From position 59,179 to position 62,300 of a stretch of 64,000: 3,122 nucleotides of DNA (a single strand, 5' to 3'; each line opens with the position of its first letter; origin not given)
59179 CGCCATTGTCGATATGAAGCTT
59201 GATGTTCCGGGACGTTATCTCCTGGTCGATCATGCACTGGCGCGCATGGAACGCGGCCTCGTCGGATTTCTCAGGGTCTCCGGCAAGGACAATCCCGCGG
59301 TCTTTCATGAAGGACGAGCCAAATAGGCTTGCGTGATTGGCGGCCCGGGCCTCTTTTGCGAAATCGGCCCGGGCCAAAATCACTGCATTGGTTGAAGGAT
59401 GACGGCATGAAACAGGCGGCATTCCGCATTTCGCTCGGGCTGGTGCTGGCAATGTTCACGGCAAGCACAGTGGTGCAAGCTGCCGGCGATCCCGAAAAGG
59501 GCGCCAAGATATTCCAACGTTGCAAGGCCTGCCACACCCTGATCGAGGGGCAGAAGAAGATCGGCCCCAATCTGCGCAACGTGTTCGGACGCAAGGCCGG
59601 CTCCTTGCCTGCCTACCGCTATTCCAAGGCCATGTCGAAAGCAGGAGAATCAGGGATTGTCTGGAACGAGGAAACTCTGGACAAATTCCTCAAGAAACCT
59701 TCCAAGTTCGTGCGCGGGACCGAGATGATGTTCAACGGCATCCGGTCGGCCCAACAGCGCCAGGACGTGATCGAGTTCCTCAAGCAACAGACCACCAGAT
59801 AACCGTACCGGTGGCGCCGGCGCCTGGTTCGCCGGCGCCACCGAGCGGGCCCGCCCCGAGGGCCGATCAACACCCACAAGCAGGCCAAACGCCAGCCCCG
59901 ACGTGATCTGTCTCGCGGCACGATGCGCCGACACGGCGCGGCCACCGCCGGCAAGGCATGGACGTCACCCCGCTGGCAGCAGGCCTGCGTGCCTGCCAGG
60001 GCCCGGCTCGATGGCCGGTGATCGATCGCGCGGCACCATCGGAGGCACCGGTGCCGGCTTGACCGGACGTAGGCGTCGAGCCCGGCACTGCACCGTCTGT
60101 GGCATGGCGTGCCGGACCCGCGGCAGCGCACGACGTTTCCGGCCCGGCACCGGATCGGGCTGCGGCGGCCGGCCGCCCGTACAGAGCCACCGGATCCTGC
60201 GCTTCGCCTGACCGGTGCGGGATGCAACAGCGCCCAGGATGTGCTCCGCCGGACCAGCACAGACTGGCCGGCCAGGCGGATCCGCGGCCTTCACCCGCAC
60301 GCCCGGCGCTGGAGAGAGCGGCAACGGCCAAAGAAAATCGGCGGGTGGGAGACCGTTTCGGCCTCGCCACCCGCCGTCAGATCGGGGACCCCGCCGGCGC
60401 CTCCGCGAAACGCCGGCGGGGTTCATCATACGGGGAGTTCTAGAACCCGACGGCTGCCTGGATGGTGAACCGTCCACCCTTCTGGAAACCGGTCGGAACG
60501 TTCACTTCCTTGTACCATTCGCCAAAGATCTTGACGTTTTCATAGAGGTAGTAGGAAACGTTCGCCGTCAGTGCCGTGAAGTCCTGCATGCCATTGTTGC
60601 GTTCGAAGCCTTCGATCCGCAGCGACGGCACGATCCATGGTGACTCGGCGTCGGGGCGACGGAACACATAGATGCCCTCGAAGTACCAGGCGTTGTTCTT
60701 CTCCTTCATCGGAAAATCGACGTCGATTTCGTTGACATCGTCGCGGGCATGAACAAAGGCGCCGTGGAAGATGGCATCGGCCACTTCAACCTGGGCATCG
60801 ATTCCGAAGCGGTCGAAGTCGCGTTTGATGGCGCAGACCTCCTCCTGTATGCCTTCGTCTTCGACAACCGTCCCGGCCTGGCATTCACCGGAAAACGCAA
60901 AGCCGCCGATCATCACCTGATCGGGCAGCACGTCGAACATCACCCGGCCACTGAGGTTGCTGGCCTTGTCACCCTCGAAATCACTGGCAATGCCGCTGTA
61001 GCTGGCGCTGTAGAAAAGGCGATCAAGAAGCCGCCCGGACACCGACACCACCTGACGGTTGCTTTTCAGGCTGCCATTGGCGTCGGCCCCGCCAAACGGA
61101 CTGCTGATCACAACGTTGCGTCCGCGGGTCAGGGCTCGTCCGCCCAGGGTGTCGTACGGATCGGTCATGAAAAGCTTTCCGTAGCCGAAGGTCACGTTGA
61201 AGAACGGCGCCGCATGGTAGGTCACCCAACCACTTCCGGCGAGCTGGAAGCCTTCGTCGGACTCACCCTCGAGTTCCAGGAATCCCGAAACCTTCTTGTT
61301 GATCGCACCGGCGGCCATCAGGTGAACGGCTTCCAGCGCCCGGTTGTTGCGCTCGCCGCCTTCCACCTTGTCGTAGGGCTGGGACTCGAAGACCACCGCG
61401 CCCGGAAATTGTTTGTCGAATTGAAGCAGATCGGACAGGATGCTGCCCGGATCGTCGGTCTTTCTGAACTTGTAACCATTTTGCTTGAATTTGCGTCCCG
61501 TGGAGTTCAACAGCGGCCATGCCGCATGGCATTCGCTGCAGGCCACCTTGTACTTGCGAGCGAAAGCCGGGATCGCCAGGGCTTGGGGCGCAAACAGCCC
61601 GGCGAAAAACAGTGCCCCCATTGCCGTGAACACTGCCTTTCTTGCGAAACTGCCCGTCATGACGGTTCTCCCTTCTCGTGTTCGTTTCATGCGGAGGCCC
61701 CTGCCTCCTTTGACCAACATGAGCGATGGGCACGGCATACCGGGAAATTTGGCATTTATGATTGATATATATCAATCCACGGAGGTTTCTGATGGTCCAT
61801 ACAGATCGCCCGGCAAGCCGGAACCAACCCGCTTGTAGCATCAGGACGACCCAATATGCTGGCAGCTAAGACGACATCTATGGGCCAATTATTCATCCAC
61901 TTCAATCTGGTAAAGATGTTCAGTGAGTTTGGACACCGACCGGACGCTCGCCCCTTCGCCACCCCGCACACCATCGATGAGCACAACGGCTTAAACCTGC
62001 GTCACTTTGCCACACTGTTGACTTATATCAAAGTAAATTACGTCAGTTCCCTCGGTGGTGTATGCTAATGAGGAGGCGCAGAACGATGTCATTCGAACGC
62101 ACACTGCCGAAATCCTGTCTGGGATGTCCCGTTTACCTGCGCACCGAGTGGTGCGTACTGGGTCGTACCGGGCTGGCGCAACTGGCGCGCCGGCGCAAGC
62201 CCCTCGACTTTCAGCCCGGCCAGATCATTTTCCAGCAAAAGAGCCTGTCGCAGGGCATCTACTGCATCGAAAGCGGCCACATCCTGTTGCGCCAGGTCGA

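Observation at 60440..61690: Monoheme cytochrome fused to an outer-membrane beta-barrel (Cyc2-like)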

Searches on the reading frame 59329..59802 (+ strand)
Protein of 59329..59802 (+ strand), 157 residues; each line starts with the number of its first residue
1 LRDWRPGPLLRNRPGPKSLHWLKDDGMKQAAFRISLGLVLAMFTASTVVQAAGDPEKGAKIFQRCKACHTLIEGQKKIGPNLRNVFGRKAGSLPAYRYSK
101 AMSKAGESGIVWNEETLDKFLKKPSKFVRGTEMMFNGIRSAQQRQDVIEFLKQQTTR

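Call 8: search_protein_families(library=pfam, proteins=[window:59329-59802:+], max_evalue=0.001)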
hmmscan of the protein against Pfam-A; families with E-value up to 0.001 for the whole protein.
window:59329-59802:+ (157 aa): 1 family
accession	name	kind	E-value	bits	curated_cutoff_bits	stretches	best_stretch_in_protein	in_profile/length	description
PF00034.26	Cytochrom_C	-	1.2e-08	36.6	21.3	1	56-154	2-89/90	Cytochrome c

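Call 61: search_solved_structures(query=window:59407-59802:+, max_evalue=0.001)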
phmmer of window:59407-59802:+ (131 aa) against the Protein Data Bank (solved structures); distinct sequences matched with E-value up to 0.001: 103 (the best 60 are shown).
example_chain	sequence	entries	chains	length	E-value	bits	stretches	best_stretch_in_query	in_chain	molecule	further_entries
2aiu_A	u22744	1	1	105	8.2e-27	96.8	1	27-130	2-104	Cytochrome c, testis-specific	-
4nfg_B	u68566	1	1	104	8.8e-27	96.7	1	27-130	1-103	Cytochrome c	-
5ty3_A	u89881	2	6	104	1.6e-26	95.9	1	27-130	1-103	Cytochrome c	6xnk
1crc_A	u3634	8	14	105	1.6e-26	95.9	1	27-129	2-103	CYTOCHROME C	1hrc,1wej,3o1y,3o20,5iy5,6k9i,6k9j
3jbt_B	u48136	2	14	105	1.7e-26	95.8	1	27-129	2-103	Cytochrome c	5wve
9msz_A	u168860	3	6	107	1.9e-26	95.6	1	26-129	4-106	Cytochrome c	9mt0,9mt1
1j3s_A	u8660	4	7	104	2.2e-26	95.4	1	27-130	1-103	Cytochrome c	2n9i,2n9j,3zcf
1akk_A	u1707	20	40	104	2.7e-26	95.2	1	27-130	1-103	CYTOCHROME C | Zinc-substituted cytochrome c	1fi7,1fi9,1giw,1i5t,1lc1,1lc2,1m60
2b4z_A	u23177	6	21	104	3.7e-26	94.7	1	27-130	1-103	Cytochrome c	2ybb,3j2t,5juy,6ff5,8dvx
6duj_A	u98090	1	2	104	3.8e-26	94.7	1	27-130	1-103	Cytochrome c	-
2n3y_A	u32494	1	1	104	8e-26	93.6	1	27-130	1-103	Cytochrome c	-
3zoo_A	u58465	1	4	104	8.3e-26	93.6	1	27-130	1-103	CYTOCHROME C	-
5zkv_A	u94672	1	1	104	1e-25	93.3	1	27-129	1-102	Cytochrome c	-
5exq_A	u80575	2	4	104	1e-25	93.3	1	27-130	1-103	Cytochrome c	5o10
3nwv_A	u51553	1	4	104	1.6e-25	92.7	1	27-130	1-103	Cytochrome c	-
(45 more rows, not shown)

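Call 72: search_protein_families(library=ncbifam, proteins=[window:59407-59802:+], max_evalue=0.00001)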
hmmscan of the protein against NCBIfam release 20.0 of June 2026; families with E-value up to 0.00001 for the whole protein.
window:59407-59802:+ (131 aa): 2 families
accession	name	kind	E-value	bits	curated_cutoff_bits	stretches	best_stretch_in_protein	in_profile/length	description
NF043008.1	Cyt550_Brdyrhiz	equivalog_domain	5.2e-24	84.9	240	1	7-126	5-122/131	cytochrome c-550 CycA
TIGR02603.1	CxxCH_TIGR02603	domain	3.2e-06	27.2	68.15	0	27-60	1-35/134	putative heme-binding domain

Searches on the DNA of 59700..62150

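Call 62: search_rna_families(source=window, start=59700, end=62150, threshold=evalue, max_evalue=1)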
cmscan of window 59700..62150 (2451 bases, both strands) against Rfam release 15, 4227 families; matches with E-value up to 1: 0.
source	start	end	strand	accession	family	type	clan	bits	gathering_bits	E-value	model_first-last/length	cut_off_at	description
